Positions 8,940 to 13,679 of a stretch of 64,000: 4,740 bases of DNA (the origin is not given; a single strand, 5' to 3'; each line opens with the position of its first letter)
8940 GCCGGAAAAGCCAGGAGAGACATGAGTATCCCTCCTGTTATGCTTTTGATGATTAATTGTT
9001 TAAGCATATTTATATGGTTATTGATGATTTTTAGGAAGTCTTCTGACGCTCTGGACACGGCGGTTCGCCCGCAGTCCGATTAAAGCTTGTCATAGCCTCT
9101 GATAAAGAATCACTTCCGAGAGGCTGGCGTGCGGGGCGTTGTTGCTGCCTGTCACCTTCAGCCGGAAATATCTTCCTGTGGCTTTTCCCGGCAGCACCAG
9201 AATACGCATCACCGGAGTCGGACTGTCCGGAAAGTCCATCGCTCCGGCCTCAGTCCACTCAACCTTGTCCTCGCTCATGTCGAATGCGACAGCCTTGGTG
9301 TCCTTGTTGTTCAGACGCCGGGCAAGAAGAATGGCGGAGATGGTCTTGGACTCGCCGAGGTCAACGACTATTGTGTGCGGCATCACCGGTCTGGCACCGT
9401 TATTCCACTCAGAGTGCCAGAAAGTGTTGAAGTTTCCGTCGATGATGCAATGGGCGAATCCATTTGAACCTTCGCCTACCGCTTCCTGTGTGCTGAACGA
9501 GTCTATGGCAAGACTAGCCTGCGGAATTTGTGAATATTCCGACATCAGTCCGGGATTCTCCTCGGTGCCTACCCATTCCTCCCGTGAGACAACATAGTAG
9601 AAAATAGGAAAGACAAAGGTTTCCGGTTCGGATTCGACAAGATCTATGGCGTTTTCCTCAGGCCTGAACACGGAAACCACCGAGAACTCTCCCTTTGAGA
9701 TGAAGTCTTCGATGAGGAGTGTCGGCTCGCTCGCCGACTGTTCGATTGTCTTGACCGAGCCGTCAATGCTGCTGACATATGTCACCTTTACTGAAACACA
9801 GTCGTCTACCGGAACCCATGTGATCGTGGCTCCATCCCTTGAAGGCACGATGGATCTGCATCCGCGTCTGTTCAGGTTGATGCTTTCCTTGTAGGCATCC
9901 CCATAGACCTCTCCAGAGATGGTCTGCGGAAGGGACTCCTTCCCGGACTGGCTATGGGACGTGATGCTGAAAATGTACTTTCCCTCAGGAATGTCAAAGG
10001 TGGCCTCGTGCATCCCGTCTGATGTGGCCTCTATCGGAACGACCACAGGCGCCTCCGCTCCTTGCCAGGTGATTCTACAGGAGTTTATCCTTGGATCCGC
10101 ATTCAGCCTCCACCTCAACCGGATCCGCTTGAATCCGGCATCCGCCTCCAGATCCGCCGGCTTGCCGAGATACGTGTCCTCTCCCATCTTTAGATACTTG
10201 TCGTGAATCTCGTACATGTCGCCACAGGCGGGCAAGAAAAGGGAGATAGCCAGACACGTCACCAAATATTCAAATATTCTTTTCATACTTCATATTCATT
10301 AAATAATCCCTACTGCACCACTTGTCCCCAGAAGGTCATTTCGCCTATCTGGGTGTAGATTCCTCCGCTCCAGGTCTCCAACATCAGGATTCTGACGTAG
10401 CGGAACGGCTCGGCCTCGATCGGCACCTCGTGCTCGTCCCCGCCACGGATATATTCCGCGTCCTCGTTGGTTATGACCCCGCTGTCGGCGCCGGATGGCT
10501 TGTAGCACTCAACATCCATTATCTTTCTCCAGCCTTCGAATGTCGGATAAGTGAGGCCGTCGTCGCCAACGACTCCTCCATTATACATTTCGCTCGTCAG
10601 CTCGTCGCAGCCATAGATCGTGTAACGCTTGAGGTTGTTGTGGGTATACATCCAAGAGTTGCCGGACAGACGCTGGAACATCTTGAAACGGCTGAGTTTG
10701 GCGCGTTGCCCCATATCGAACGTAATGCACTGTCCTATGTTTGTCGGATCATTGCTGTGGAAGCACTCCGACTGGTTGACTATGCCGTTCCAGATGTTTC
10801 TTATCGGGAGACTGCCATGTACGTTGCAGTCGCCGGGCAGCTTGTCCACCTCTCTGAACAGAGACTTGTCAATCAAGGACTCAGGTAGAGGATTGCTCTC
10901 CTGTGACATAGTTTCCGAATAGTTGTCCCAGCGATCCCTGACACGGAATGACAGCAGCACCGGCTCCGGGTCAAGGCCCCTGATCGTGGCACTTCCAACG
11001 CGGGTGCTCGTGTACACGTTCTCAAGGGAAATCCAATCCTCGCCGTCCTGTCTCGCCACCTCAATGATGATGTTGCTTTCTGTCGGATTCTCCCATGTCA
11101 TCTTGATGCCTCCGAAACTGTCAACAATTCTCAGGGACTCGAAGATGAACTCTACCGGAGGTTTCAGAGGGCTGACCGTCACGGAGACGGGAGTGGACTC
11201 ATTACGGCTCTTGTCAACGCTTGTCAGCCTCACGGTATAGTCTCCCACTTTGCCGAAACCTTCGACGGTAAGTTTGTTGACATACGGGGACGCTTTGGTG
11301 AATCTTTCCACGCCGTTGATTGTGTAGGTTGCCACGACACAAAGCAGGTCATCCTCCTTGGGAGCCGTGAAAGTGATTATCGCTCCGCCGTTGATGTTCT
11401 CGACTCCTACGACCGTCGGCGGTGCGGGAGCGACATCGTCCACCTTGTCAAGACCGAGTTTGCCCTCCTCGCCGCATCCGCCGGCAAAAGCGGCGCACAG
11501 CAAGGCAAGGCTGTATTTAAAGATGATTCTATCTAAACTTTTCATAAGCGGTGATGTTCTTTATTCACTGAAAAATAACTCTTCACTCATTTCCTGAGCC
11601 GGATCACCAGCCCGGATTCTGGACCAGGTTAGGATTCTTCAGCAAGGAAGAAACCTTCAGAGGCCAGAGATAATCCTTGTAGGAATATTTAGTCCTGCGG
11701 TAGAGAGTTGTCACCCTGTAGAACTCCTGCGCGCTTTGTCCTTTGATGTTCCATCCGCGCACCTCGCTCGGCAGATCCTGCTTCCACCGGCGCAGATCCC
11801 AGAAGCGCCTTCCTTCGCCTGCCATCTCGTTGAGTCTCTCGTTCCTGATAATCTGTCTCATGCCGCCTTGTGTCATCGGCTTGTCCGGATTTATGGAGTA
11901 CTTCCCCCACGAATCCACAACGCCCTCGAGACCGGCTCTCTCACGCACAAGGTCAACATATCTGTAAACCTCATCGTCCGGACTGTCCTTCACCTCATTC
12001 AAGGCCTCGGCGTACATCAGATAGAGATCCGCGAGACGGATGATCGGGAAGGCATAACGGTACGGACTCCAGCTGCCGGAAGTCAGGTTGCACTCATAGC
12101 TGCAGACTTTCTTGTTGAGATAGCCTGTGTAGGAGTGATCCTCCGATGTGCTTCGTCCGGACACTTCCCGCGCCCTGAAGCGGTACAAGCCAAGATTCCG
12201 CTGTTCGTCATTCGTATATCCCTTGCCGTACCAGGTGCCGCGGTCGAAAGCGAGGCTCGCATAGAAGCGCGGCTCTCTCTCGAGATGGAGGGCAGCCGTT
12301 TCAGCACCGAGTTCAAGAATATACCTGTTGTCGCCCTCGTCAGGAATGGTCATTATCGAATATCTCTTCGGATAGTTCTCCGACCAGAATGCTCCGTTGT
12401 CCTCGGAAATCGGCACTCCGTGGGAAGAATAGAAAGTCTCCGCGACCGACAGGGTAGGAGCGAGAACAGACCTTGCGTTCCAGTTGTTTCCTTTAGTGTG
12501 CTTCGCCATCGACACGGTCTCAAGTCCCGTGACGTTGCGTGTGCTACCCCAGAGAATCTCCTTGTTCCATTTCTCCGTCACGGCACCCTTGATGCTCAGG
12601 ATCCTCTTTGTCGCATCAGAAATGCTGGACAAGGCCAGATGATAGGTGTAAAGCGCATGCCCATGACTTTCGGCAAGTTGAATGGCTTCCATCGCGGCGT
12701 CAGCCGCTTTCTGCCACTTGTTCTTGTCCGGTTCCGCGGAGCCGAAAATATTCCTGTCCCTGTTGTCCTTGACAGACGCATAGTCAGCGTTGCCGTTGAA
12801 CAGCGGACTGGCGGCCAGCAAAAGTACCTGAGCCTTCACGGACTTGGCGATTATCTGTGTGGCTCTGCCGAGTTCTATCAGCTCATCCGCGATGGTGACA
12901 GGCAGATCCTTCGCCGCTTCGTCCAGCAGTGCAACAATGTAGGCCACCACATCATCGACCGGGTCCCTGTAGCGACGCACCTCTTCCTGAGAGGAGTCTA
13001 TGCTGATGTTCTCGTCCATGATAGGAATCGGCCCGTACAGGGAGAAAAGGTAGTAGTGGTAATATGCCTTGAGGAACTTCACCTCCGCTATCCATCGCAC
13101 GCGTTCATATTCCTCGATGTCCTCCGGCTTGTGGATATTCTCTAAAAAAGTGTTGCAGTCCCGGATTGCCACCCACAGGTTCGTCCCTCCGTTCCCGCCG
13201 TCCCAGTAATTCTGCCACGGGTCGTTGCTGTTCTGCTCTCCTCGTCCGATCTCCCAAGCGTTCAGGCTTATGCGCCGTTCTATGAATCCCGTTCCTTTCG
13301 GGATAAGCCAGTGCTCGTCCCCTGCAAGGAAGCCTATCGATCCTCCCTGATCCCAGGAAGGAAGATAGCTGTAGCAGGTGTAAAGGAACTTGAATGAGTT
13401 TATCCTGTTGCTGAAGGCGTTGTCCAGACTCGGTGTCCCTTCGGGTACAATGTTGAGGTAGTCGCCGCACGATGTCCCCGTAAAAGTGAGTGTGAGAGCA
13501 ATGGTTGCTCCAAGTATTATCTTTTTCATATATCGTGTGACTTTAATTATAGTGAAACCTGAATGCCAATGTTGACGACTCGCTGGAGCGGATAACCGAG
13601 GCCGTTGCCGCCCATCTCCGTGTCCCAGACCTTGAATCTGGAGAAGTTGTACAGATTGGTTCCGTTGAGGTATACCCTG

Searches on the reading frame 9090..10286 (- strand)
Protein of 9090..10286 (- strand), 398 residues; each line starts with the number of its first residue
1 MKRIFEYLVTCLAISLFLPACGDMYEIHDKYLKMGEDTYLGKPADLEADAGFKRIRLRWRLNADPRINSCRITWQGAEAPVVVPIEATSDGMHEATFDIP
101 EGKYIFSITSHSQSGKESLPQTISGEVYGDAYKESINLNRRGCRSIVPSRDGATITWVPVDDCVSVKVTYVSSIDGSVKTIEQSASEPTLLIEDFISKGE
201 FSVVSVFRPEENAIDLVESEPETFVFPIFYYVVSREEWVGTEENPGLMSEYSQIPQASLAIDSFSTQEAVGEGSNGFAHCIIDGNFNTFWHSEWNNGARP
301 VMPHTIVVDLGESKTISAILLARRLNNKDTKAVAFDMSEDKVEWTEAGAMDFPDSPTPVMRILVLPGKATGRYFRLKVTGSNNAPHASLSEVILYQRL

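Call 55: search_protein_families(library=pfam, proteins=[window:9090-10286:-], max_evalue=0.0001)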
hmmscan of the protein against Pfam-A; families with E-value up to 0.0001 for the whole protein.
window:9090-10286:- (398 aa): 3 families
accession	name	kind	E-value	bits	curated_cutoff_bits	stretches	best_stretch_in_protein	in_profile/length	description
PF16389.11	DUF4998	-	2.7e-45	154.8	29.1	1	21-215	1-197/199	Domain of unknown function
PF00754.31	F5_F8_type_C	-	7.8e-15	55.6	28.2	1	272-391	8-126/127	F5/8 type C domain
PF22633.2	F5_F8_type_C_2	-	4e-11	43.8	27.8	1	281-376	2-91/91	NedA-like, galactose-binding domain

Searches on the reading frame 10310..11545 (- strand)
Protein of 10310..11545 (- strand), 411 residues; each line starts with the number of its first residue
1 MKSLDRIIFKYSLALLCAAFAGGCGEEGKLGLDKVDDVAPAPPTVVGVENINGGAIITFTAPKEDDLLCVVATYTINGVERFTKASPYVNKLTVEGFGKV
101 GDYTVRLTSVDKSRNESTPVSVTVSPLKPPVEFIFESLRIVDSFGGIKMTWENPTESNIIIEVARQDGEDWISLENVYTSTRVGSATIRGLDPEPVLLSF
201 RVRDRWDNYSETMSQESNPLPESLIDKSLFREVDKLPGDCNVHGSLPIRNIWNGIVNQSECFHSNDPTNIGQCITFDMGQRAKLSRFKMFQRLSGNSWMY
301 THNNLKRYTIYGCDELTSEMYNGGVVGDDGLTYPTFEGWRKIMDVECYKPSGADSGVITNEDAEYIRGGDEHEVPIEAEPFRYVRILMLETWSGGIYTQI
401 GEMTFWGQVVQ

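Call 55: search_protein_families(library=pfam, proteins=[window:10310-11545:-], max_evalue=0.0001)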
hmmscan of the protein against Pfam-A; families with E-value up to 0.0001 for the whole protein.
window:10310-11545:- (411 aa): 4 families
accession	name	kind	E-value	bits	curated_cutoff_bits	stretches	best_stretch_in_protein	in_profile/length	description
PF16391.11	DUF5000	-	2.4e-43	148.2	25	1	252-407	1-141/141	Domain of unknown function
PF16323.11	DUF4959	-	5.7e-32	110.6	32.9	1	23-126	2-106/106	Domain of unknown function (DUF4959)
PF17166.9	DUF5126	-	2e-28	98.8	27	1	127-228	1-104/104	Domain of unknown function (DUF5126)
PF18981.6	InlK_D3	-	3.1e-05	24.4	25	1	97-124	46-73/75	Internalin K domain (D3/D4)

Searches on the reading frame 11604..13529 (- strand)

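Call 55: search_protein_families(library=pfam, proteins=[window:11604-13529:-], max_evalue=0.0001)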
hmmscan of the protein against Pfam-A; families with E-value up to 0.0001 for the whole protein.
window:11604-13529:- (641 aa): 2 families
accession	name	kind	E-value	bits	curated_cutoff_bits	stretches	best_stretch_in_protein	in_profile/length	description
PF07980.17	SusD_RagB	-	5.6e-49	167.8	23.1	1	340-641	23-297/297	SusD family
PF14322.12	SusD-like_3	-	1.1e-13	52.3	27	1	102-237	71-191/191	Starch-binding associating with outer membrane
